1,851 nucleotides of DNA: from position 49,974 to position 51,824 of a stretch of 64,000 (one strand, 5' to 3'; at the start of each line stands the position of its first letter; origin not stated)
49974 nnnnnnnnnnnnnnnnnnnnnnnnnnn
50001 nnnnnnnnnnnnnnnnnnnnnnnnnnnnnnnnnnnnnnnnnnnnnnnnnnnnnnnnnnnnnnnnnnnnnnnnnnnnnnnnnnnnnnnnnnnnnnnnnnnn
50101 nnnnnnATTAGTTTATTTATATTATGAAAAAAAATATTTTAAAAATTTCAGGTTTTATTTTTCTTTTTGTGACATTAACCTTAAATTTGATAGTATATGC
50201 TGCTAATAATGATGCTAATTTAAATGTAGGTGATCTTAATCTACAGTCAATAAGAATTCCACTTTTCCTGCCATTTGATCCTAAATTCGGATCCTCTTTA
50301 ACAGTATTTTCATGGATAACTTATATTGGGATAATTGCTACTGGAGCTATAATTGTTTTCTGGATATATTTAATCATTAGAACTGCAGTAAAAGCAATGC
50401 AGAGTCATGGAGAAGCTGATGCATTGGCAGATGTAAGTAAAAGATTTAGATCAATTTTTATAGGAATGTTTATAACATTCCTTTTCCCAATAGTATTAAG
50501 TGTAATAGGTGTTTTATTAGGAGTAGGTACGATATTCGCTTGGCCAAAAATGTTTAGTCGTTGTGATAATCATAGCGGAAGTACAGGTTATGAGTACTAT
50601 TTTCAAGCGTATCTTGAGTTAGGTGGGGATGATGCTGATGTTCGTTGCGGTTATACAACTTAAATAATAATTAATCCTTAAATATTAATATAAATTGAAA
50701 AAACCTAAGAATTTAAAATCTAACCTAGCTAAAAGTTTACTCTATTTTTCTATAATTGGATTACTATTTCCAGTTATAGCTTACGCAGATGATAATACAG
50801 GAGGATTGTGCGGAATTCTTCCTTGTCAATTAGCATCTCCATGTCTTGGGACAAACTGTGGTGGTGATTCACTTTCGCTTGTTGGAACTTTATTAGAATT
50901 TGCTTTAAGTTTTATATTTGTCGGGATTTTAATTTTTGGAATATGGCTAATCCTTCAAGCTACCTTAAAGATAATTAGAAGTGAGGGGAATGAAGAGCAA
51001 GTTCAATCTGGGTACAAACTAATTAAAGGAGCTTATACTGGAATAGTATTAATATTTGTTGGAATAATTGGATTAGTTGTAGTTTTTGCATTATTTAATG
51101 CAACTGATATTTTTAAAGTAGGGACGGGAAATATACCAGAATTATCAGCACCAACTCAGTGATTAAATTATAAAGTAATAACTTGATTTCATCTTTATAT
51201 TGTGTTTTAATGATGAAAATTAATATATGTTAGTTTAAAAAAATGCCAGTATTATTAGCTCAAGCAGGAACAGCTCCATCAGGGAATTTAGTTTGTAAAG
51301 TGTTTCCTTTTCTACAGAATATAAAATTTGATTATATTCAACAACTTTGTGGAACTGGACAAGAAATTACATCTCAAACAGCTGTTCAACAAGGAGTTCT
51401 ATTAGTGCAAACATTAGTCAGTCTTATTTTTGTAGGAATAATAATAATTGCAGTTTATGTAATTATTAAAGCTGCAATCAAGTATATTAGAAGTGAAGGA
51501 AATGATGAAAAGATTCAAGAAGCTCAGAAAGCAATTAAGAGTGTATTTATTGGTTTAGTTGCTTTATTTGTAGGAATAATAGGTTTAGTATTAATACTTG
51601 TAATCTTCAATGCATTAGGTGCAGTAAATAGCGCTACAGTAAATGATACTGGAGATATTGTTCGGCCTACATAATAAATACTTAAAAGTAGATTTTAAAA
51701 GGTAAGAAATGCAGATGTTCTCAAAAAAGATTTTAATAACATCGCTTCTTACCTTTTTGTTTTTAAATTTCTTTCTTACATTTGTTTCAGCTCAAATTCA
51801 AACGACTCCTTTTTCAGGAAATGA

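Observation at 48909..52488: Six tandem paralogous small proteins sharing a VirB2/TrbC-like two-helix hairpin, two of them fused to Cys-rich ectodomains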

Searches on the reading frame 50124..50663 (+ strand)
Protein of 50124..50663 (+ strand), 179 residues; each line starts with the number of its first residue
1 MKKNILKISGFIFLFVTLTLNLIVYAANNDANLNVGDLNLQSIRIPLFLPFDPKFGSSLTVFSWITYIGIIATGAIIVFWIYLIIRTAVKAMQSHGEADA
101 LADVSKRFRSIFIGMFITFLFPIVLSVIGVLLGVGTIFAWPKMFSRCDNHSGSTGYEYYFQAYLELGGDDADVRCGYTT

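Call 3: search_protein_families(library=pfam, proteins=[window:50124-50663:+], max_evalue=1)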
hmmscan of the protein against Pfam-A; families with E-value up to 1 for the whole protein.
window:50124-50663:+ (179 aa): 4 families
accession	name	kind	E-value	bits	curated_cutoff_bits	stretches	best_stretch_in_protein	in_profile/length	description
PF09335.16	VTT_dom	-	0.011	16.6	33.9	1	64-137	21-97/123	VTT domain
PF09835.14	DUF2062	-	0.26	11.7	27.4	1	51-95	101-144/147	Uncharacterized protein conserved in bacteria (DUF2062)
PF12669.12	FeoB_associated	-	0.57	10.9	27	0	73-95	5-27/44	FeoB-associated Cys-rich membrane protein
PF18895.5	T4SS_pilin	-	0.68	10.5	26.6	1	60-128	11-71/71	Type IV secretion system pilin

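Call 16: find_encoding_contigs(protein=window:50124-50663:+, flank=10000, max_places=4)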
Protein window:50124-50663:+ (179 aa): 1 contig read that carries it; 1 place shown.
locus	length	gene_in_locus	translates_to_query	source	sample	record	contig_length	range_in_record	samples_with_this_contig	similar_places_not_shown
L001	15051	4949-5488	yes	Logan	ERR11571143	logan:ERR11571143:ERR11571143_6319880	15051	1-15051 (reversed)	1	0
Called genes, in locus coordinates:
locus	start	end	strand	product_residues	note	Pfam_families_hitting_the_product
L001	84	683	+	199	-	PF00574:CLP_protease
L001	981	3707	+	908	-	PF13173:AAA_14 (faint), PF00004:AAA, PF17871:AAA_lid_9 (weak), PF00158:Sigma54_activat (weak), PF00004:AAA (weak), PF07724:AAA_2, PF07728:AAA_5, PF10431:ClpB_D2-small, +10 more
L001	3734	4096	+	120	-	PF18895:T4SS_pilin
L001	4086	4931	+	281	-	-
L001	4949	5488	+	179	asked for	-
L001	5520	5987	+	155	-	-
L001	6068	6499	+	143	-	-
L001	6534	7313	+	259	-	-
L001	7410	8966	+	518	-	-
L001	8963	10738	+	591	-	PF08486:SpoIID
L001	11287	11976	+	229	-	-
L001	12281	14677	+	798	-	-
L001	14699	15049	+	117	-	?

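Call 54: search_protein_families(library=pfam, alignment_id=A4, max_evalue=0.1)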
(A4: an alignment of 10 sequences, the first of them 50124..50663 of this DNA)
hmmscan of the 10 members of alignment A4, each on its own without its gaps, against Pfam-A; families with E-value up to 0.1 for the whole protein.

A. member 1, window:50124-50663:+ (179 aa): 1 family
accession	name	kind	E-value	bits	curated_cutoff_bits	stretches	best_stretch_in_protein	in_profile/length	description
PF09335.16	VTT_dom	-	0.011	16.6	33.9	1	64-137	21-97/123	VTT domain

B. families by the number of members that match (of 10 scanned): 8 families
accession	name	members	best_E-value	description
PF18895.5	T4SS_pilin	2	0.024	Type IV secretion system pilin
PF16959.10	Collectrin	1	0.0069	Renal amino acid transporter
PF09335.16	VTT_dom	1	0.011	VTT domain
PF20303.3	YLATT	1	0.028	YEATS-Like-Associating Three TM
PF01545.26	Cation_efflux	1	0.033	Cation efflux family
PF17310.7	DUF5357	1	0.071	Family of unknown function (DUF5357)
PF10215.14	Ost4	1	0.083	Oligosaccaryltransferase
PF10251.14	PEN-2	1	0.09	Presenilin enhancer-2 subunit of gamma secretase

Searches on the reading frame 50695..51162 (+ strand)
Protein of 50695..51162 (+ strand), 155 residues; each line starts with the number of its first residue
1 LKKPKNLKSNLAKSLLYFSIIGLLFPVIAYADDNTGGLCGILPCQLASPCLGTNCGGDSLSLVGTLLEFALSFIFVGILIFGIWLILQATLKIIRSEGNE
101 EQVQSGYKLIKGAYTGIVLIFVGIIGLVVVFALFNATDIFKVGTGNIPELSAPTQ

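Call 3: search_protein_families(library=pfam, proteins=[window:50695-51162:+], max_evalue=1)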
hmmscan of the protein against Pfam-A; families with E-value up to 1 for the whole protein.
window:50695-51162:+ (155 aa): 1 family
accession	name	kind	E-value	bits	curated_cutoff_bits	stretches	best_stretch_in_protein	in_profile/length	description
PF00335.26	Tetraspanin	-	0.68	10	32.1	0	67-130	8-68/225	Tetraspanin family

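Call 17: find_homologous_proteins(query=window:50695-51162:+, max_evalue=0.001)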
Query window:50695-51162:+ (155 aa): 9 proteins with E <= 0.001 among 107 candidates.
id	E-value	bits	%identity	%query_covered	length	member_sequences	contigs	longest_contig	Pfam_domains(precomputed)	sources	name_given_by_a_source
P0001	1.8e-93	328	100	100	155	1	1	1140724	-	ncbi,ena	-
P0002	2.3e-53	198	64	96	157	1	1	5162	-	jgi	-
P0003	2.7e-45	172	64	79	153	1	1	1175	-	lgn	-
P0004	2.0e-44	169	60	89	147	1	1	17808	-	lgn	-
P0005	3.6e-23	100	48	67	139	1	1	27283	-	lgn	-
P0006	1.2e-21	95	45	72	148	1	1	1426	-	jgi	-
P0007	7.9e-20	89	50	66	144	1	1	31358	-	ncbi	-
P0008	5.0e-19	87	38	95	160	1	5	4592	-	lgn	-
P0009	2.6e-18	84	38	91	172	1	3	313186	-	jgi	jgi:heme/copper-type cytochrome/quinol oxidase subunit 2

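Call 55: search_protein_families(library=pfam, alignment_id=A5, max_evalue=0.1)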
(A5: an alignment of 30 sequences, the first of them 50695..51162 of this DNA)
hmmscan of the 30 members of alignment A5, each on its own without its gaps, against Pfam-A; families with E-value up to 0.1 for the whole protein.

A. member 1, window:50695-51162:+ (155 aa): 0 families

B. families by the number of members that match (of 30 scanned): 61 families (the first 25 are shown)
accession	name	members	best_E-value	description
PF18895.5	T4SS_pilin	18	1.3e-05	Type IV secretion system pilin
PF06157.16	DUF973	6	0.00043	Protein of unknown function (DUF973)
PF00001.26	7tm_1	3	5.7e-05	7 transmembrane receptor (rhodopsin family)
PF03631.20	Virul_fac_BrkB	3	0.01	Virulence factor BrkB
PF20973.2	VUPS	3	0.012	Vitamin uptake-like sensor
PF21844.1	DUF6903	3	0.017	Family of unknown function (DUF6903)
PF06724.16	DUF1206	3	0.03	Domain of Unknown Function (DUF1206)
PF07937.16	DUF1686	2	0.0066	Protein of unknown function (DUF1686)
PF06664.17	WLS-like_TM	2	0.0079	Wntless-like, transmembrane domain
PF12420.13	DUF3671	2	0.0093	Fam-L, Fam-M like protein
PF19592.4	DUF6097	2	0.0098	Family of unknown function (DUF6097)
PF05255.16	UPF0220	2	0.018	Uncharacterised protein family (UPF0220)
PF23600.1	DUF7139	2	0.049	Domain of unknown function (DUF7139)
PF03994.20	DUF350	1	0.00025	Domain of Unknown Function (DUF350)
PF20479.3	TMEM128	1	0.00043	TMEM128 protein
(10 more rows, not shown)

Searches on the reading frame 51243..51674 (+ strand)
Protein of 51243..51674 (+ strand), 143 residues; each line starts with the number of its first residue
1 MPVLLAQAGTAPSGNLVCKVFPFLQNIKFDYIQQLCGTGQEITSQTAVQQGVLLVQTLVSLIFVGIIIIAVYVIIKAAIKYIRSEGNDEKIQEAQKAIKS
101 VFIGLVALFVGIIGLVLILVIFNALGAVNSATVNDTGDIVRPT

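Call 3: search_protein_families(library=pfam, proteins=[window:51243-51674:+], max_evalue=1)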
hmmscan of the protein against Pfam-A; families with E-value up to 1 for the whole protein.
window:51243-51674:+ (143 aa): 10 families
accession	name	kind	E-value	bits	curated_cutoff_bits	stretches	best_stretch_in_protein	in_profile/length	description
PF00001.26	7tm_1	-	5.7e-05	23.2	30.5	1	31-125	133-228/260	7 transmembrane receptor (rhodopsin family)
PF18895.5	T4SS_pilin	-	0.00012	22.5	26.6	1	55-117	9-63/71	Type IV secretion system pilin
PF06157.16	DUF973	-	0.011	15.4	26.4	1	28-137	35-139/309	Protein of unknown function (DUF973)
PF10323.15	7TM_GPCR_Srv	-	0.02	14.7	21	1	20-130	137-236/283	Serpentine type 7TM GPCR chemoreceptor Srv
PF06781.17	CrgA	-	0.026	15.1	24.8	1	43-84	24-65/89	Cell division protein CrgA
PF06699.16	PIG-F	-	0.04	14.5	24.2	1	55-124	22-86/183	GPI biosynthesis protein family Pig-F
PF05987.18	DUF898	-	0.066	12.7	28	1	37-124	165-247/336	Bacterial protein of unknown function (DUF898)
PF24677.1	DUF7657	-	0.12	11.5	26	1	52-128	199-268/401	Domain of unknown function (DUF7657)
PF19592.4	DUF6097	-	0.13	12.9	27.5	1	67-124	68-128/152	Family of unknown function (DUF6097)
PF01529.25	DHHC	-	0.54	10.7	28.7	1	63-120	57-115/133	DHHC palmitoyltransferase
